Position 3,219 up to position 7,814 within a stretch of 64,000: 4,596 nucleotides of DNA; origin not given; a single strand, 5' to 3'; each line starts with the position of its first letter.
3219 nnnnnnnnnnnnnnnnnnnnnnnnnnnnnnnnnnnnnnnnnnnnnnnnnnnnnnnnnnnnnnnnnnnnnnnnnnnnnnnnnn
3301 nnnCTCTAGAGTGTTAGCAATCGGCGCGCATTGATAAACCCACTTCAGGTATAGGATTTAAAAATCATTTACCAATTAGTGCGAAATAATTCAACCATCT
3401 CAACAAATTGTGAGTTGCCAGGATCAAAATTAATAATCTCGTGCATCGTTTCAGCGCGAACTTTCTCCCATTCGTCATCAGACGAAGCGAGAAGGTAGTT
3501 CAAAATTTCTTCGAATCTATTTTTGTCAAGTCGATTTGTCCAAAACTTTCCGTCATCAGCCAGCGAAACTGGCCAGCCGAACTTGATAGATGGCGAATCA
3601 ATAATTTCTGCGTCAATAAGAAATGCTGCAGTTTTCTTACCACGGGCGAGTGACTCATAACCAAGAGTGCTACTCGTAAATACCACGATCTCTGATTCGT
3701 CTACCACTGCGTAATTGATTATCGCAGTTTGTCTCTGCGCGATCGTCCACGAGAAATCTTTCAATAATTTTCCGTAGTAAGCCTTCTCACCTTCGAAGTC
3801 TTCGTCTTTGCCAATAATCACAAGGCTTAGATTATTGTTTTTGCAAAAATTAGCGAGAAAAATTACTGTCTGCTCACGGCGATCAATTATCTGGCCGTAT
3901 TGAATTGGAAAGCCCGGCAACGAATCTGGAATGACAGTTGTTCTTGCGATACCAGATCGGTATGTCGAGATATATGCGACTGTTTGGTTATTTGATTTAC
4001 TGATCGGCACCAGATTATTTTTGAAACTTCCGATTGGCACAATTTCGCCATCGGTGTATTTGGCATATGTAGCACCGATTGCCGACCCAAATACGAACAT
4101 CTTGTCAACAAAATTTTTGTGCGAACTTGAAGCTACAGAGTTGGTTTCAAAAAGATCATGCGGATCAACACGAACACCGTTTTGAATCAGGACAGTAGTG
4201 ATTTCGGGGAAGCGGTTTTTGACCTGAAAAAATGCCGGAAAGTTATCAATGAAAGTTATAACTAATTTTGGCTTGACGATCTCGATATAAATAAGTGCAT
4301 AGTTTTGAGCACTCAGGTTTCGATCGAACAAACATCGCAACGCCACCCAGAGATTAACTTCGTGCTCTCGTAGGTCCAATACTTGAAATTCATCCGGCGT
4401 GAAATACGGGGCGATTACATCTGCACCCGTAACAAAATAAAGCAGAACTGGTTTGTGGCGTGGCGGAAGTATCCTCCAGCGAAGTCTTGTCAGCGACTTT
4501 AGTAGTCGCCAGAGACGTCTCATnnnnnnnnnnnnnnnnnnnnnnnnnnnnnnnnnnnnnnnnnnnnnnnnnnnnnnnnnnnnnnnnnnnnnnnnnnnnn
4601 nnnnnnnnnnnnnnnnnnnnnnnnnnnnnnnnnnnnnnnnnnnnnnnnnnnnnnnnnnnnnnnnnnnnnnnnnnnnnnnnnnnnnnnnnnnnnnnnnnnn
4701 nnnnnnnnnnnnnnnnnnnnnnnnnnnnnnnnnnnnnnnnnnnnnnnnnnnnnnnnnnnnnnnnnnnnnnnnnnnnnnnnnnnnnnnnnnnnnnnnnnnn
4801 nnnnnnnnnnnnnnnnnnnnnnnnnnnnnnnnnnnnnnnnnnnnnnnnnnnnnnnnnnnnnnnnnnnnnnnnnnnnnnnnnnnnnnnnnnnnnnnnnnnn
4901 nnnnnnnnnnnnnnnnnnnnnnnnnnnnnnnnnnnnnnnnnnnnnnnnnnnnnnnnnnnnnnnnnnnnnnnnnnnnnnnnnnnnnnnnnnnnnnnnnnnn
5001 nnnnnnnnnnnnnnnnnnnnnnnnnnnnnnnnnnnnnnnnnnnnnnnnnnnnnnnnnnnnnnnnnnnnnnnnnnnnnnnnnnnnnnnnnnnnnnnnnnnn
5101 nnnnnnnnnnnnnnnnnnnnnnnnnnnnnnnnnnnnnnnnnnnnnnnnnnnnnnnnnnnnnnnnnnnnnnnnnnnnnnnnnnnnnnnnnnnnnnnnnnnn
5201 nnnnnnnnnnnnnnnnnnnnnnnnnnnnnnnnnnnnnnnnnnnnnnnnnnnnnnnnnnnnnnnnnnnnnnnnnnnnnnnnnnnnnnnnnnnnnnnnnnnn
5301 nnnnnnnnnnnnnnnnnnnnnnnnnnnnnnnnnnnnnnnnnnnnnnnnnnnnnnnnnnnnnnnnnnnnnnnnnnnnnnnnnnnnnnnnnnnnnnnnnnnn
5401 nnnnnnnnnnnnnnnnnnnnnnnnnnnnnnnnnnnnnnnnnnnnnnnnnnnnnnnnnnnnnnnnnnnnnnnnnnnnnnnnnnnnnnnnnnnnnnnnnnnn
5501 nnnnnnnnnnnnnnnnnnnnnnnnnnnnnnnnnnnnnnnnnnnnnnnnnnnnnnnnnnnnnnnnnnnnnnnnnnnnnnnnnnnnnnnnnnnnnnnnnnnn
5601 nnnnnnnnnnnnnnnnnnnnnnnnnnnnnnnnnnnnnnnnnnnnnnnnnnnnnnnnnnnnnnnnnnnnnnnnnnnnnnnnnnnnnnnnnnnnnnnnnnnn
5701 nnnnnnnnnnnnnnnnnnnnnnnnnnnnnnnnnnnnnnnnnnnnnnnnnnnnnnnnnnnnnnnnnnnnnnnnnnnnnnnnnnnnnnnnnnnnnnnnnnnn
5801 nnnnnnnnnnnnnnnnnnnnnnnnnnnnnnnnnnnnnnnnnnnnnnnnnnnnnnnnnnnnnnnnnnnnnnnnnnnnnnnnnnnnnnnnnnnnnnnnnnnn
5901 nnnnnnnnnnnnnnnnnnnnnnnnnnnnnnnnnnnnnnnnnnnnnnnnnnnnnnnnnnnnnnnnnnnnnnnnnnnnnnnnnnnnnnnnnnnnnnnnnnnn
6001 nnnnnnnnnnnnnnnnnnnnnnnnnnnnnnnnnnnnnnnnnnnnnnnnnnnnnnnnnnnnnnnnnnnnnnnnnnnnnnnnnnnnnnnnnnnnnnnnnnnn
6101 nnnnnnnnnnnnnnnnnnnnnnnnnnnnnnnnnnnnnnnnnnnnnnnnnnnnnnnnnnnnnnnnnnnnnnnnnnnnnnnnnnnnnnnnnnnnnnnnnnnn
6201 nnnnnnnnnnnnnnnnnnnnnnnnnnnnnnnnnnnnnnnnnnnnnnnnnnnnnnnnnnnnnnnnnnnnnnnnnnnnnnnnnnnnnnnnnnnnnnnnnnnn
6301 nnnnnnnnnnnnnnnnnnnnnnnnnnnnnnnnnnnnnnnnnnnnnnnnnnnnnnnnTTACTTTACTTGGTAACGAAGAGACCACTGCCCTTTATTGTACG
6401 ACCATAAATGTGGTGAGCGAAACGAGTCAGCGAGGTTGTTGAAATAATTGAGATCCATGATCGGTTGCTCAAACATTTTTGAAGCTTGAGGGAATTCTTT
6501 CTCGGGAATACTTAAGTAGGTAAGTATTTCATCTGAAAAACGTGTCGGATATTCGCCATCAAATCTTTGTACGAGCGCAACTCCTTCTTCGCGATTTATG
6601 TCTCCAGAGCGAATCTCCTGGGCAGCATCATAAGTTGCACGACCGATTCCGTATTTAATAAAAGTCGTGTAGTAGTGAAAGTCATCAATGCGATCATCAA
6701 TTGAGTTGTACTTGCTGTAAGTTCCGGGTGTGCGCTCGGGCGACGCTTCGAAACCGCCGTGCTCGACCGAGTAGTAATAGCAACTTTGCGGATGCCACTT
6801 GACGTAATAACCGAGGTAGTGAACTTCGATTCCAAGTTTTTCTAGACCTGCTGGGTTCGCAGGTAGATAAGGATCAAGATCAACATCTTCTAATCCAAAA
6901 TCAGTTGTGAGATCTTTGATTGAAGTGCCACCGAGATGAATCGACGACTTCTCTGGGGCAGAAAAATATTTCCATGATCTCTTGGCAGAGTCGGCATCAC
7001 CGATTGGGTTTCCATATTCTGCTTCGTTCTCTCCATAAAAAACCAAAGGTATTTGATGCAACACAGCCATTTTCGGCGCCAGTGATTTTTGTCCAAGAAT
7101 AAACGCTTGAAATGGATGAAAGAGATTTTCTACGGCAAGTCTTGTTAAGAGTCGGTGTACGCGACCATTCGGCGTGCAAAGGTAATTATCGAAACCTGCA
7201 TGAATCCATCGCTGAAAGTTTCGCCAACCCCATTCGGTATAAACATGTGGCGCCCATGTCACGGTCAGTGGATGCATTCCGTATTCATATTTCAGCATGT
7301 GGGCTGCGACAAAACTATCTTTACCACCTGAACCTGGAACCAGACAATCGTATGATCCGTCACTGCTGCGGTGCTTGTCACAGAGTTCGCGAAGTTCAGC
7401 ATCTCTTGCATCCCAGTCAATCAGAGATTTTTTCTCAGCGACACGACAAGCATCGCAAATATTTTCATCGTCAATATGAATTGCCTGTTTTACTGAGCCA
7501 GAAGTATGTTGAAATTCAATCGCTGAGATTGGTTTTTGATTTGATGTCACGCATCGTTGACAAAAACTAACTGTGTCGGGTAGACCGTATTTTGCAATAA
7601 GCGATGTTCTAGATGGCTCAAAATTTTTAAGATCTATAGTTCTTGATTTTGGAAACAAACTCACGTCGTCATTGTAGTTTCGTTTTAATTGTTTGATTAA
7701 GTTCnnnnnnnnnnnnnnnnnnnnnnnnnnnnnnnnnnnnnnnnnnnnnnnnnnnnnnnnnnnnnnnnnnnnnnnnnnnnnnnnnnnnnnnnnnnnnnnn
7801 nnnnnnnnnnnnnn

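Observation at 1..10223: Segmentally duplicated cassette (amidotransferase / sulfotransferase-like / GT-B-like) with a 48-nt exact repeat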

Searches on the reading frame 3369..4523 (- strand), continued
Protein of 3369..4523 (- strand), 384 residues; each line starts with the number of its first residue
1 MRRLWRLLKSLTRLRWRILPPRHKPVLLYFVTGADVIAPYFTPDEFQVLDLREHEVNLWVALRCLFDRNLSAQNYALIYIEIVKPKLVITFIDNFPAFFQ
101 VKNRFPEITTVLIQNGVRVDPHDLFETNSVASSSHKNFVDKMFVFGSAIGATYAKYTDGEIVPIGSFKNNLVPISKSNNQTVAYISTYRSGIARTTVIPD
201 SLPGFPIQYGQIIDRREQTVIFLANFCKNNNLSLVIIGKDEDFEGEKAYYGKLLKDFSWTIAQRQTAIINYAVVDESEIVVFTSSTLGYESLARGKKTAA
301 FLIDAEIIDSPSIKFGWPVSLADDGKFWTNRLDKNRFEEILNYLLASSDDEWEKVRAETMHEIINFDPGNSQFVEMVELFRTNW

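Call 53: search_protein_families(library=pfam, proteins=[L005:11218-12141:+, L005:12138-12884:+, L005:12892-14799:+, L005:14818-15513:+, L005:15510-16289:+, L005:16274-17350:+, L005:17347-17796:+, L005:17793-18752:+, L005:18754-19662:+, L005:19628-20458:+], max_evalue=0.00001)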
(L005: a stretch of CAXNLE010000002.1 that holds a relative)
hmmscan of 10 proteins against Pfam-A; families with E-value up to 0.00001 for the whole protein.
L005:11218-12141:+ (307 aa): 2 families
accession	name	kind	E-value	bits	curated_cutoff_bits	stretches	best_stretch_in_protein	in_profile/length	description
PF02826.25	2-Hacid_dh_C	-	3.6e-55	186.5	25.1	1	112-278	1-178/178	D-isomer specific 2-hydroxyacid dehydrogenase, NAD binding domain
PF00389.36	2-Hacid_dh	-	6.5e-22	78.1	24.6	1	21-304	15-128/134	D-isomer specific 2-hydroxyacid dehydrogenase, catalytic domain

L005:12138-12884:+ (248 aa): 2 families
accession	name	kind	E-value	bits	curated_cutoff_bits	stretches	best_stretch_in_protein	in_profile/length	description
PF02348.25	CTP_transf_3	-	1.3e-45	156.3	22.6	1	4-218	1-217/217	Cytidylyltransferase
PF12804.13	NTP_transf_3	-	1.4e-08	35.5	27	1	15-125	11-116/160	MobA-like NTP transferase domain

L005:12892-14799:+ (635 aa): 0 families

L005:14818-15513:+ (231 aa): 1 family
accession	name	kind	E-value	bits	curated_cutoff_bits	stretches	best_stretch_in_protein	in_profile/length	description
PF01182.26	Glucosamine_iso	-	3.2e-48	165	27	1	19-220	2-218/225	Glucosamine-6-phosphate isomerases/6-phosphogluconolactonase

L005:15510-16289:+ (259 aa): 1 family
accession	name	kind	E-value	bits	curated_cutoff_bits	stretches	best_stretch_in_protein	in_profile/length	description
PF00483.29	NTP_transferase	-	1.2e-19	71.3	21.2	1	2-233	1-226/245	Nucleotidyl transferase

L005:16274-17350:+ (358 aa): 5 families
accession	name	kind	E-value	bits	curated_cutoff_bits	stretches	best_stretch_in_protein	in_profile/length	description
PF16363.11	GDP_Man_Dehyd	-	2.7e-35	122.8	27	1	18-327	2-330/332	GDP-mannose 4,6 dehydratase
PF01370.27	Epimerase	-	1e-29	104.1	20.9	1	16-248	1-227/240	NAD dependent epimerase/dehydratase family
PF02719.21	Polysacc_synt_2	-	1.2e-13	51.3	20.2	1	50-284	43-248/293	Polysaccharide biosynthesis protein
PF01073.25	3Beta_HSD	-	5.3e-10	39.2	22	1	17-213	1-198/280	3-beta hydroxysteroid dehydrogenase/isomerase family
PF04321.23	RmlD_sub_bind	-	2.9e-09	36.9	27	1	18-171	5-135/287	RmlD substrate binding domain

L005:17347-17796:+ (149 aa): 1 family
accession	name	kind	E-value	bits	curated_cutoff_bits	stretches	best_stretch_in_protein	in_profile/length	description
PF00908.23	dTDP_sugar_isom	-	3.2e-08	33.9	27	1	2-145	4-153/168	dTDP-4-dehydrorhamnose 3,5-epimerase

L005:17793-18752:+ (319 aa): 6 families
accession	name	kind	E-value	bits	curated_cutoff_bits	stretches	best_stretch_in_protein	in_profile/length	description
PF01370.27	Epimerase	-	6.3e-27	95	20.9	1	5-240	1-240/240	NAD dependent epimerase/dehydratase family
PF16363.11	GDP_Man_Dehyd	-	2.9e-15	57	27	1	36-254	43-270/332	GDP-mannose 4,6 dehydratase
PF04321.23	RmlD_sub_bind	-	1.9e-14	53.9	27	1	4-156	2-141/287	RmlD substrate binding domain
PF01073.25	3Beta_HSD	-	1.1e-13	51.3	22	1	7-172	2-183/280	3-beta hydroxysteroid dehydrogenase/isomerase family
PF07993.18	NAD_binding_4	-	2.7e-08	33.7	20.1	1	57-166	79-203/258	Male sterility protein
PF13460.12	NAD_binding_10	-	3.3e-08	34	27.2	1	9-139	1-120/184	NAD(P)H-binding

L005:18754-19662:+ (302 aa): 4 families
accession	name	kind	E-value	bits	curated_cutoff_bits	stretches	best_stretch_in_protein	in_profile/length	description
PF00535.33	Glycos_transf_2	-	2.2e-34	119.3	23.3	1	8-134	1-130/168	Glycosyl transferase family 2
PF13641.12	Glyco_tranf_2_3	-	2.1e-19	70.9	27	1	5-201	1-208/230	Glycosyltransferase like family 2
PF10111.15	Glyco_tranf_2_2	-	1.2e-18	68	27.3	1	8-109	1-107/276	Glycosyltransferase like family 2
PF13632.12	Glyco_trans_2_3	-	5.4e-07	30.1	27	1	87-203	2-120/198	Glycosyl transferase family group 2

L005:19628-20458:+ (276 aa): 2 families
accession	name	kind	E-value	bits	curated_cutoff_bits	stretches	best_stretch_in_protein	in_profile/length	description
PF01522.26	Polysacc_deac_1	-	2.6e-22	79.5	23.1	1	97-220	7-123/124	Polysaccharide deacetylase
PF10096.14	DUF2334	-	2.2e-06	27.9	26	1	89-187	4-111/203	Uncharacterized protein conserved in bacteria (DUF2334)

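Call 69: find_encoding_contigs(protein=P0033, flank=8000, max_places=3)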
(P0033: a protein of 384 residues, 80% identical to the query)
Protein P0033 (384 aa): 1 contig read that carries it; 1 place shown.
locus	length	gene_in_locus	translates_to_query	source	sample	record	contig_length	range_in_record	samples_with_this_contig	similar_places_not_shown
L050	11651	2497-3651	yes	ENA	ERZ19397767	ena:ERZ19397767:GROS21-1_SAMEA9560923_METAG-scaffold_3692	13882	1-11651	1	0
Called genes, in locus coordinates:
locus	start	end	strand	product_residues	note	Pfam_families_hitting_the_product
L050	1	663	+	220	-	?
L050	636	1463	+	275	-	PF00977:His_biosynth, PF03060:NMO (faint), PF01207:Dus (faint)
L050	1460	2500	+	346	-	-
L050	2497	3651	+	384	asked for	PF27908:Lept_O_ant_chp1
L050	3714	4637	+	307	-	PF00389:2-Hacid_dh, PF02826:2-Hacid_dh_C, PF00670:AdoHcyase_NAD (faint)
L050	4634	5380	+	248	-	PF02348:CTP_transf_3, PF12804:NTP_transf_3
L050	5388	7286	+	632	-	-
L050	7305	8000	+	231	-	PF01182:Glucosamine_iso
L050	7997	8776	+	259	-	PF00483:NTP_transferase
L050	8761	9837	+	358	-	PF01073:3Beta_HSD, PF01370:Epimerase, PF02719:Polysacc_synt_2, PF04321:RmlD_sub_bind, PF16363:GDP_Man_Dehyd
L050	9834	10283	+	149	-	PF00908:dTDP_sugar_isom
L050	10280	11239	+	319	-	PF01073:3Beta_HSD, PF01370:Epimerase, PF04321:RmlD_sub_bind, PF13460:NAD_binding_10, PF16363:GDP_Man_Dehyd, PF07993:NAD_binding_4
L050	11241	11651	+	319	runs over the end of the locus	PF00535:Glycos_transf_2, PF10111:Glyco_tranf_2_2, PF13641:Glyco_tranf_2_3, PF13632:Glyco_trans_2_3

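Call 70: find_encoding_contigs(protein=P0044, flank=8000, max_places=3)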
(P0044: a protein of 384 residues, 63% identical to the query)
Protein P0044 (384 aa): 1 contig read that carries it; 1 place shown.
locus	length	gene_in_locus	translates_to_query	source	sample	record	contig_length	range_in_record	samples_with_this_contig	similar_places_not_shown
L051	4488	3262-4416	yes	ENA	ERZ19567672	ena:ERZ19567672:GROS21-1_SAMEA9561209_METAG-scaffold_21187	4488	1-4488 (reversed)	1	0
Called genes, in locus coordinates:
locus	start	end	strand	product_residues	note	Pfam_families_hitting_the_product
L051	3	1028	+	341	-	?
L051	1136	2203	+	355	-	-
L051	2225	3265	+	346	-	-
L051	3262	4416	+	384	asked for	PF27908:Lept_O_ant_chp1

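Call 71: find_encoding_contigs(protein=P0039, flank=8000, max_places=3)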
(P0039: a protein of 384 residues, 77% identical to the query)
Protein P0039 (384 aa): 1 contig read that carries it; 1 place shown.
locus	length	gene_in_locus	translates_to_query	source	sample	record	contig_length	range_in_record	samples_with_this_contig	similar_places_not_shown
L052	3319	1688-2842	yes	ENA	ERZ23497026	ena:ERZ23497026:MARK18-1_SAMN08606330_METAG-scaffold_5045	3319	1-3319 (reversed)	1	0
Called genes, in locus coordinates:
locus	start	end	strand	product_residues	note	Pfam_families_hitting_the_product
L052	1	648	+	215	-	?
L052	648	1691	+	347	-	-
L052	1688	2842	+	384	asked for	PF27908:Lept_O_ant_chp1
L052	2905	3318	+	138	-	?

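Call 81: search_protein_families(library=pfam, proteins=[window:3369-4523:-], max_evalue=10)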
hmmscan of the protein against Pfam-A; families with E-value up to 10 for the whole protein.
window:3369-4523:- (384 aa): 0 families

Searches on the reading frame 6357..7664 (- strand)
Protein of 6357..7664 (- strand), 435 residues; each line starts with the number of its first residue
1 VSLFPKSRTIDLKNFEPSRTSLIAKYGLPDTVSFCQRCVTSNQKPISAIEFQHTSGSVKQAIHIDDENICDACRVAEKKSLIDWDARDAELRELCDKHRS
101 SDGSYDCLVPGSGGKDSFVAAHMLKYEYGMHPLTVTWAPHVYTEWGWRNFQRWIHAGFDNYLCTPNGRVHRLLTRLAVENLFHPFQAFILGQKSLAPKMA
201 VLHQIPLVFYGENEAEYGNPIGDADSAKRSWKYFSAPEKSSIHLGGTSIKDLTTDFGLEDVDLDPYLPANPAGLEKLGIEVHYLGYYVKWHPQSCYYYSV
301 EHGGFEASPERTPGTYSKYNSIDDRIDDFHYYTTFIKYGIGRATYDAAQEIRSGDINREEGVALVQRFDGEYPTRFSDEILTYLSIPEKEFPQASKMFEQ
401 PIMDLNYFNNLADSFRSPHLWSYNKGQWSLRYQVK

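Call 6: search_protein_families(library=pfam, proteins=[window:6357-7664:-])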
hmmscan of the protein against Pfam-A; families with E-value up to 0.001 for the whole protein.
window:6357-7664:- (435 aa): 0 families

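Call 7: search_protein_families(library=ncbifam, proteins=[window:6357-7664:-])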
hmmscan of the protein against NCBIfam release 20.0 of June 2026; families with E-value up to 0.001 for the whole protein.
window:6357-7664:- (435 aa): 1 family
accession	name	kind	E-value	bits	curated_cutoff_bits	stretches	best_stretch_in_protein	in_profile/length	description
TIGR03573.1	WbuX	subfamily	4.1e-114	381.6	203.2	1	33-395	2-343/344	N-acetyl sugar amidotransferase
